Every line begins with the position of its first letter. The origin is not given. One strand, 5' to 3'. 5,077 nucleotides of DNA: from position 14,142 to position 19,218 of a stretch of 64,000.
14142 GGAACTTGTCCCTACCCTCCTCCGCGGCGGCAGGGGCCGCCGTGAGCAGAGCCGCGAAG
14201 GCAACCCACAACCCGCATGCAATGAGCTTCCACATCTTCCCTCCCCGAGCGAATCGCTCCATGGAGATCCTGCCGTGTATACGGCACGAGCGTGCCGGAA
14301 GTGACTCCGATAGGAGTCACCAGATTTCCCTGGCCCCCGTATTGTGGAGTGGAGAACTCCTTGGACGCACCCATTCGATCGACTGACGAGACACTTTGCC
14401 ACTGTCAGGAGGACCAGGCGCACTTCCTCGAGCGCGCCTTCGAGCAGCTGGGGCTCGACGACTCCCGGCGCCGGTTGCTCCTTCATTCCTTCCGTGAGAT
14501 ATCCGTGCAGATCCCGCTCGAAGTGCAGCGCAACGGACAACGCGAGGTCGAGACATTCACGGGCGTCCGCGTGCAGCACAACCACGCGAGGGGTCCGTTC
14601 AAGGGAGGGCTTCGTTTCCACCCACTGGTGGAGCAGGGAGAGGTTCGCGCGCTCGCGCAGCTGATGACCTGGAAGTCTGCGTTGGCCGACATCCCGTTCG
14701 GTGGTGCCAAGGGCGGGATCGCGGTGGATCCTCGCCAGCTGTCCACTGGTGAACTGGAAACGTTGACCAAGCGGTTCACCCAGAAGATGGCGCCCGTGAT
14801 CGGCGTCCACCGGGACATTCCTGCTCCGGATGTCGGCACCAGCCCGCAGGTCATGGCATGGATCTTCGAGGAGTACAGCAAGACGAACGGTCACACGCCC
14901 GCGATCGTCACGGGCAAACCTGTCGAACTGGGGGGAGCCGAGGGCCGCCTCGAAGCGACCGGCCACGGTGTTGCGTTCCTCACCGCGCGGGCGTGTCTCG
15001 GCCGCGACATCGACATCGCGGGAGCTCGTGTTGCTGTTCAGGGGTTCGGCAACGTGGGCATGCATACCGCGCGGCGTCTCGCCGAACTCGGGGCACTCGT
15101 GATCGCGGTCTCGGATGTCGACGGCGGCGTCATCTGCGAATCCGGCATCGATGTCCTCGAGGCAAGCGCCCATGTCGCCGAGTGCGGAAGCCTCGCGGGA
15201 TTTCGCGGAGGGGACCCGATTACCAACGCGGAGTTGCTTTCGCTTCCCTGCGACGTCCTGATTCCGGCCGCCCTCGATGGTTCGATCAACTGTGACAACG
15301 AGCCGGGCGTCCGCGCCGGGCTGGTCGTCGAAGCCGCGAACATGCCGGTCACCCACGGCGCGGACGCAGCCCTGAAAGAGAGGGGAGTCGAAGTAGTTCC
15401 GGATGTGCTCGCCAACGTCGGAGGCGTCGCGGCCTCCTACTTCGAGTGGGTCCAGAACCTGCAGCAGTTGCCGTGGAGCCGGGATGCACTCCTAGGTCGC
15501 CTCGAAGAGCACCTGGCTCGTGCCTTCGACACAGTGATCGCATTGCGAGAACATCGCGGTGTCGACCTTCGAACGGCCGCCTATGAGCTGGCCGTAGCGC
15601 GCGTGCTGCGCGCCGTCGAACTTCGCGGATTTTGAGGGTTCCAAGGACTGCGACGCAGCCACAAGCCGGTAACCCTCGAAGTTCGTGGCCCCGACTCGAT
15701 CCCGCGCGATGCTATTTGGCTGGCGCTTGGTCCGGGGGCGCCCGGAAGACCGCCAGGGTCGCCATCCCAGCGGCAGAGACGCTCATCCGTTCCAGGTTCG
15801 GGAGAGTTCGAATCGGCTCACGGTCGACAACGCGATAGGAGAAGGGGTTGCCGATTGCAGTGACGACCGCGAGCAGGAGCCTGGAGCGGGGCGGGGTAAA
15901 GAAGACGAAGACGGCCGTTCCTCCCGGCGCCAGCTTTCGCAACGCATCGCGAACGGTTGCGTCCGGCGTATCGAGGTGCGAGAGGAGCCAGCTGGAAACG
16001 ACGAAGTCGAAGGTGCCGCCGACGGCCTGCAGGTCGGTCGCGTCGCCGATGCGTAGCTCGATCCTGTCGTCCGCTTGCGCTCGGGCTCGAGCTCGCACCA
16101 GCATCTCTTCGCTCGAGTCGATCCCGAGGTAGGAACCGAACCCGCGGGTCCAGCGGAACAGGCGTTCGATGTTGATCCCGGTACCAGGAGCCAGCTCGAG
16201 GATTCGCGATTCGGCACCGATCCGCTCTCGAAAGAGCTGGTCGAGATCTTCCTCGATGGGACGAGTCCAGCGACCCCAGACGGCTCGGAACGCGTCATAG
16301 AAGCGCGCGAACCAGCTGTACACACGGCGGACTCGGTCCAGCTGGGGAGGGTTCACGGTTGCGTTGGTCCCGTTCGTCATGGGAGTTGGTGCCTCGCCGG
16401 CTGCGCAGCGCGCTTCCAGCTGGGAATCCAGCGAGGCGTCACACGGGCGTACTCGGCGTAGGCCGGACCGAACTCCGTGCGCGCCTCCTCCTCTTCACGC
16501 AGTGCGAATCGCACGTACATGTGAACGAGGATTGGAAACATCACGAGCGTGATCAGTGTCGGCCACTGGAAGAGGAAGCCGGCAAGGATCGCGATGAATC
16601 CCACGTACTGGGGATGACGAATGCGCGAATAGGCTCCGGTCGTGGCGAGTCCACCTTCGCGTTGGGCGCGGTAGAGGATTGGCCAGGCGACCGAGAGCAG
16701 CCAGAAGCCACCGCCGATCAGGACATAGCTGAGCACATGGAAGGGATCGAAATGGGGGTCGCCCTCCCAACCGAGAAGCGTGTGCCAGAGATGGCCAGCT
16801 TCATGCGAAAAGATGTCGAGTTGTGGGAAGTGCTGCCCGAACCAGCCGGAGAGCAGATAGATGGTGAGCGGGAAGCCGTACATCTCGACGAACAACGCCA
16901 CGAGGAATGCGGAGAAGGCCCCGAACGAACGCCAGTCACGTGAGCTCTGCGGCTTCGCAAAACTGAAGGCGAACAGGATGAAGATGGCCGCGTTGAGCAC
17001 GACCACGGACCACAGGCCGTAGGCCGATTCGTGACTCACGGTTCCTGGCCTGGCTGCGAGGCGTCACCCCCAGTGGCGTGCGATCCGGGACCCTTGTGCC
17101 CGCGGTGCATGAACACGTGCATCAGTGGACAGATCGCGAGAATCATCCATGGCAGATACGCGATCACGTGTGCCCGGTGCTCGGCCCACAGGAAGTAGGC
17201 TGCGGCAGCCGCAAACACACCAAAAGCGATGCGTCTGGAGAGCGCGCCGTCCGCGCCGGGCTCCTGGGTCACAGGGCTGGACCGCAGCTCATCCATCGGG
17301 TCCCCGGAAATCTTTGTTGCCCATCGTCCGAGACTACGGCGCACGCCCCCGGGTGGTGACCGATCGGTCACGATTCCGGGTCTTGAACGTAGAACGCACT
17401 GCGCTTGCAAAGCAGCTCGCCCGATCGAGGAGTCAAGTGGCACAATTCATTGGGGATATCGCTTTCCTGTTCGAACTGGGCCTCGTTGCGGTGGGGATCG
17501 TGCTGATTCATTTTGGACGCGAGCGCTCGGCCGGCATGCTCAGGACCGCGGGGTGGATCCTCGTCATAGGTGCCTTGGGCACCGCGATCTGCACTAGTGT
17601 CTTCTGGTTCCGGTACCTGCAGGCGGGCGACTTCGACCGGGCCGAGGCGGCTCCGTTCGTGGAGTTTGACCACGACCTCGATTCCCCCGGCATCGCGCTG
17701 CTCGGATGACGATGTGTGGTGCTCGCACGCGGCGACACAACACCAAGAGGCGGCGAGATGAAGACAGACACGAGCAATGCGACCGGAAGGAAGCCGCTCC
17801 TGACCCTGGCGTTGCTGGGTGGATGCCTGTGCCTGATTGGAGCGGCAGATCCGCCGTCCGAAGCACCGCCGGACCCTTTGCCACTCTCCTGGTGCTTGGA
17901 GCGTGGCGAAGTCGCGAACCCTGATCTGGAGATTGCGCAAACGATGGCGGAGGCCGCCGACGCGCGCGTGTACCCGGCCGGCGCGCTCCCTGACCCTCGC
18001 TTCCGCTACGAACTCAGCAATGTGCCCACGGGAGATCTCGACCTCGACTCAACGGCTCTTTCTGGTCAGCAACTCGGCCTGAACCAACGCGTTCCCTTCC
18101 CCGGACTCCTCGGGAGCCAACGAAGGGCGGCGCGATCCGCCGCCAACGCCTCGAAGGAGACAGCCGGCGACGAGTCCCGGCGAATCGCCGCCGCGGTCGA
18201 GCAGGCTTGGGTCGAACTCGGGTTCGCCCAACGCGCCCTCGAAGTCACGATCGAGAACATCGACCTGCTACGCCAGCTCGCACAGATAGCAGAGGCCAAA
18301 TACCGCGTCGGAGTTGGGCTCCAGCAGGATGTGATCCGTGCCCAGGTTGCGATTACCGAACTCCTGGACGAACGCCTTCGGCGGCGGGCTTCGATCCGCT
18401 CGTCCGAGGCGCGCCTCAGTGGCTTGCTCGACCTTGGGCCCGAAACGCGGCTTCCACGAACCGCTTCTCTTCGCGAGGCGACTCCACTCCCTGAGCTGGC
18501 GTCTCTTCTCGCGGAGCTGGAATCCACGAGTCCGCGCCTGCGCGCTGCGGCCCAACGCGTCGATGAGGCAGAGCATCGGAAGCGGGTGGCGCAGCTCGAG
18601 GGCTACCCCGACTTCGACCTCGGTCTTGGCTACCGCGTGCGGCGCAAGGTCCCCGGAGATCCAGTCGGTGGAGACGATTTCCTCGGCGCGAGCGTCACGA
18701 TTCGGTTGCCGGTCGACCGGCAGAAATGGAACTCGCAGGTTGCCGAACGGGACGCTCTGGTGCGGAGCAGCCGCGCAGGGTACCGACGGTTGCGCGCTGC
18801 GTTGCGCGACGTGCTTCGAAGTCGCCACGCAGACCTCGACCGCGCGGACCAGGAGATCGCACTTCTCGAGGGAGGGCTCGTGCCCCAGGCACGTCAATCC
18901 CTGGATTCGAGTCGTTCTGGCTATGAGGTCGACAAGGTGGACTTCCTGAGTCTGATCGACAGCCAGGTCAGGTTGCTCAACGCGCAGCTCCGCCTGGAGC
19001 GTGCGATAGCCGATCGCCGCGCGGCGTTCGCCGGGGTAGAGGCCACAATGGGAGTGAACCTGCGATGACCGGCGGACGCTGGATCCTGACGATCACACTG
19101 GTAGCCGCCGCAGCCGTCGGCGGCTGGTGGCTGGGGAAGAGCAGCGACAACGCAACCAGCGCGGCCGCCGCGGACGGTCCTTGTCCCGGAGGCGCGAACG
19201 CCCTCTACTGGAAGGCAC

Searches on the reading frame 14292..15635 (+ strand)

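Call 5: search_protein_families(library=pfam, proteins=[window:14292-15635:+], max_evalue=0.01)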
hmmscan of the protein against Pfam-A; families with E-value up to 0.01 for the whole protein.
window:14292-15635:+ (447 aa): 4 families
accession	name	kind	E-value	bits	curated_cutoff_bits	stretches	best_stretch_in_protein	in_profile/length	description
PF00208.27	ELFV_dehydrog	-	1.2e-66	225.3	23.4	1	214-446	1-241/241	Glutamate/Leucine/Phenylalanine/Valine dehydrogenase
PF02812.23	ELFV_dehydrog_N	-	3.6e-49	166.2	25.3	1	70-197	5-129/129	Glu/Leu/Phe/Val dehydrogenase, dimerisation domain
PF02826.25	2-Hacid_dh_C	-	0.001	18.9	25.1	1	241-275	33-67/178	D-isomer specific 2-hydroxyacid dehydrogenase, NAD binding domain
PF00670.27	AdoHcyase_NAD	-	0.0086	16.6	27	0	238-277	17-55/162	S-adenosyl-L-homocysteine hydrolase, NAD binding domain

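Call 66: search_protein_families(library=ncbifam, proteins=[window:14364-15635:+], max_evalue=0.001)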
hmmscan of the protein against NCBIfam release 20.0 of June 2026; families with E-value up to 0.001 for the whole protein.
window:14364-15635:+ (423 aa): 6 families
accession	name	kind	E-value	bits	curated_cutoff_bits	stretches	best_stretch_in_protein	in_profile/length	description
NF041398.1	GluDhGdhB_Halo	equivalog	1.5e-127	425.9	620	1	18-422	7-407/410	glutamate dehydrogenase GdhB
NF040817.1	GdhA_Arch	equivalog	8.5e-118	394.1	750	1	21-423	13-416/419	glutamate dehydrogenase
NF006929.0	PRK09414.1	equivalog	2.1e-68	231.3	536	1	44-403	59-424/445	NADP-specific glutamate dehydrogenase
NF010634.0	PRK14031.1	equivalog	5.7e-53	180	822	1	59-383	67-401/444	NADP-specific glutamate dehydrogenase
NF010633.0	PRK14030.1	subfamily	3.7e-52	177.9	743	1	59-385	67-404/445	glutamate dehydrogenase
NF035922.1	Trp_DH_ScyB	equivalog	1.2e-18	67.3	600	1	70-417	29-342/346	tryptophan dehydrogenase ScyB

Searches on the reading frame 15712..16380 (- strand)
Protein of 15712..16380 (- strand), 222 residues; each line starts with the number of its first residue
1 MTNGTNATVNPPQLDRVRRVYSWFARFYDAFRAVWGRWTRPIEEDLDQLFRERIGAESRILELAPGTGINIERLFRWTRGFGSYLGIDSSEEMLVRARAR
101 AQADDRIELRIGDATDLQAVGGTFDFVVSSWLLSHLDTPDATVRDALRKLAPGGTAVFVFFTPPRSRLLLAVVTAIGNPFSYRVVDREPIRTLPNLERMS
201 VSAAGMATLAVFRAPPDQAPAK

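Call 5: search_protein_families(library=pfam, proteins=[window:15712-16380:-], max_evalue=0.01)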
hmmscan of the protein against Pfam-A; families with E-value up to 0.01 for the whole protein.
window:15712-16380:- (222 aa): 6 families
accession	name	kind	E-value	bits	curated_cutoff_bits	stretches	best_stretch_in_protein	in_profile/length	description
PF13649.12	Methyltransf_25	-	1.9e-17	64.2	27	1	60-154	1-97/97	Methyltransferase domain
PF08241.18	Methyltransf_11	-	3.9e-17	63.1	21.2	1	61-158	1-95/95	Methyltransferase domain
PF08242.18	Methyltransf_12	-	2.2e-12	48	30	1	61-155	1-97/98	Methyltransferase domain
PF13489.12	Methyltransf_23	-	6.5e-12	45.9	27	1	42-163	9-121/164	Methyltransferase domain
PF13847.12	Methyltransf_31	-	6e-11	42.7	27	1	57-157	4-108/145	Methyltransferase domain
PF01209.24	Ubie_methyltran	-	5.6e-08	32.9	20.1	1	16-164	8-157/233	ubiE/COQ5 methyltransferase family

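Call 66: search_protein_families(library=ncbifam, proteins=[window:15712-16380:-], max_evalue=0.001)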
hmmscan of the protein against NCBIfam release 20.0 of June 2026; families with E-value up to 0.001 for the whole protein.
window:15712-16380:- (222 aa): 22 families
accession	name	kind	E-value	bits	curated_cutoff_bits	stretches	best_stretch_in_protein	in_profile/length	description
NF045882.1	PLipidMtase_Leg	equivalog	1.4e-12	47.8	390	1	15-160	4-145/207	phospholipid N-methyltransferase PmtA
NF043040.1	corrin_prot_MT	hypoth_equivalog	5.7e-11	42.2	180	1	52-197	36-188/216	corrinoid protein-associated methyltransferase CpaM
TIGR01934.1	MenG_MenH_UbiE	subfamily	3.1e-10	39.7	158.35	1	56-169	39-152/223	ubiquinone/menaquinone biosynthesis methyltransferase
TIGR02072.1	BioC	equivalog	3.7e-10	40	184.95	1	42-163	19-137/244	malonyl-ACP O-methyltransferase BioC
NF001244.0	PRK00216.1-5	equivalog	5.1e-10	39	216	1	57-169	49-164/236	bifunctional demethylmenaquinone methyltransferase/2-methoxy-6-polyprenyl-1,4-benzoquinol methylase UbiE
NF040539.1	AST_met_ArsM_2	exception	1.6e-08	34.7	240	1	57-161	57-166/262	putative arsinothricin biosynthesis methyltransferase ArsM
NF004851.0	PRK06202.1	equivalog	3.6e-08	33.1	243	1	48-150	54-154/237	hypothetical protein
NF045667.1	MTase_DVU1556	equivalog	3.8e-08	33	155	1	54-156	20-117/213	DVU_1556 family methyltransferase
TIGR01983.1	UbiG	equivalog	7.9e-08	31.9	102.95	1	56-159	49-152/228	bifunctional 2-polyprenyl-6-hydroxyphenol methylase/3-demethylubiquinol 3-O-methyltransferase UbiG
NF001241.0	PRK00216.1-2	equivalog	1.3e-07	31.5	327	1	54-171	49-160/231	demethylmenaquinone methyltransferase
NF038261.1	rhodoquin_RquA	equivalog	2.1e-07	30.9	175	1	46-197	39-196/218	rhodoquinone biosynthesis methyltransferase RquA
NF041537.1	ArsM_AhpD_UU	exception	2.8e-07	29.7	510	1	58-156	78-178/345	arsenite methyltransferase/AhpD domain selenoprotein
NF041536.1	ArsM_DUF2284_UU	exception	3.5e-06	25.6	575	1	54-156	74-178/459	arsenite methyltransferase/DUF2284 domain selenoprotein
TIGR02021.1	BchM-ChlM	equivalog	3.8e-06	26.5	158.9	1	59-182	57-174/218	magnesium protoporphyrin IX methyltransferase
NF001240.0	PRK00216.1-1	equivalog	2.3e-05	23.5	378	1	56-171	63-181/251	bifunctional demethylmenaquinone methyltransferase/2-methoxy-6-polyprenyl-1,4-benzoquinol methylase UbiE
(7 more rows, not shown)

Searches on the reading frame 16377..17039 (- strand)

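Call 5: search_protein_families(library=pfam, proteins=[window:16377-17039:-], max_evalue=0.01)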
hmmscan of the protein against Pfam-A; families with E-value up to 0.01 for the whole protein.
window:16377-17039:- (220 aa): 2 families
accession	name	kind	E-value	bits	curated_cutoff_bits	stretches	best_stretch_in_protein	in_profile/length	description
PF04140.19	ICMT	-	1.2e-06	29.3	24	1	126-186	30-92/95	Isoprenylcysteine carboxyl methyltransferase (ICMT) family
PF04191.18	PEMT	-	0.00011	23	25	1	128-184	39-96/105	Phospholipid methyltransferase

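Call 66: search_protein_families(library=ncbifam, proteins=[window:16377-17039:-], max_evalue=0.001)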
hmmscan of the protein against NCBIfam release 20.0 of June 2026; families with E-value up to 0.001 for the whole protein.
window:16377-17039:- (220 aa): 2 families
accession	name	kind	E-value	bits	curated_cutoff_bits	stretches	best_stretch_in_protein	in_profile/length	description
NF040696.1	isopcys_mtase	equivalog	1.2e-08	35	160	1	118-207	99-189/190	protein-S-isoprenylcysteine O-methyltransferase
TIGR04571.1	LmtA_Leptospira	exception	1.9e-08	34.4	325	1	133-214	90-172/252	lipid A Kdo2 1-phosphate O-methyltransferase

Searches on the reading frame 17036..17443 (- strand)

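Call 5: search_protein_families(library=pfam, proteins=[window:17036-17443:-], max_evalue=0.01)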
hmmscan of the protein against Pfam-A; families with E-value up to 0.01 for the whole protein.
window:17036-17443:- (135 aa): 1 family
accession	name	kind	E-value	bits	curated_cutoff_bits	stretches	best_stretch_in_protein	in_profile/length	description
PF11666.13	DUF2933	-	6.2e-22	77.9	21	1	76-123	2-49/52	Protein of unknown function (DUF2933)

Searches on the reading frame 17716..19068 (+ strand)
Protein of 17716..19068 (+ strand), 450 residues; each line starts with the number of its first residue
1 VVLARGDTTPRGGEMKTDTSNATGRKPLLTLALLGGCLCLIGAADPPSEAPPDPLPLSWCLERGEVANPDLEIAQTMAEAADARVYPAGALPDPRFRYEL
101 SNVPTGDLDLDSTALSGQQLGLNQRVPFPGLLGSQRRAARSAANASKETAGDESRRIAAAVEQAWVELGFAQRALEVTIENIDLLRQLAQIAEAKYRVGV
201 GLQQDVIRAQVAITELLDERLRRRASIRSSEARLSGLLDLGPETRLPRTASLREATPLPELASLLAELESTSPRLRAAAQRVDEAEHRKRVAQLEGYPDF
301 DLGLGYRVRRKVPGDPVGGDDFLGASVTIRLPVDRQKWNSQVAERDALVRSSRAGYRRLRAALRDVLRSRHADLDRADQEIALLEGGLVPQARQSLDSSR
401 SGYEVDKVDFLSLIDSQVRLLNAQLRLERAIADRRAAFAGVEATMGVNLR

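Call 5: search_protein_families(library=pfam, proteins=[window:17716-19068:+], max_evalue=0.01)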
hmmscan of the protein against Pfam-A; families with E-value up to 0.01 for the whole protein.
window:17716-19068:+ (450 aa): 1 family
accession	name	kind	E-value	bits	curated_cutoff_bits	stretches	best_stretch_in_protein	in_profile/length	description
PF02321.23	OEP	-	1.6e-41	142.6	22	2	262-442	2-183/187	Outer membrane efflux protein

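Call 66: search_protein_families(library=ncbifam, proteins=[window:17716-19068:+], max_evalue=0.001)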
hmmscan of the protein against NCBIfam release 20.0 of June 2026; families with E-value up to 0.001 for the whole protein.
window:17716-19068:+ (450 aa): 3 families
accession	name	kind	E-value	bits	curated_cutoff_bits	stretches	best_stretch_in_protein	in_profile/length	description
NF045679.1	DiMtlExpIhpA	equivalog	1.4e-17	63.5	650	1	50-446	26-413/424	divalent metal ion exporter subunit IhpA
TIGR01845.1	outer_NodT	subfamily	1.6e-14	53.6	210.05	1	62-435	64-447/460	efflux transporter outer membrane subunit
TIGR01844.1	type_I_sec_TolC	subfamily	3.3e-12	46.1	225.15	1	132-430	87-382/414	TolC family outer membrane protein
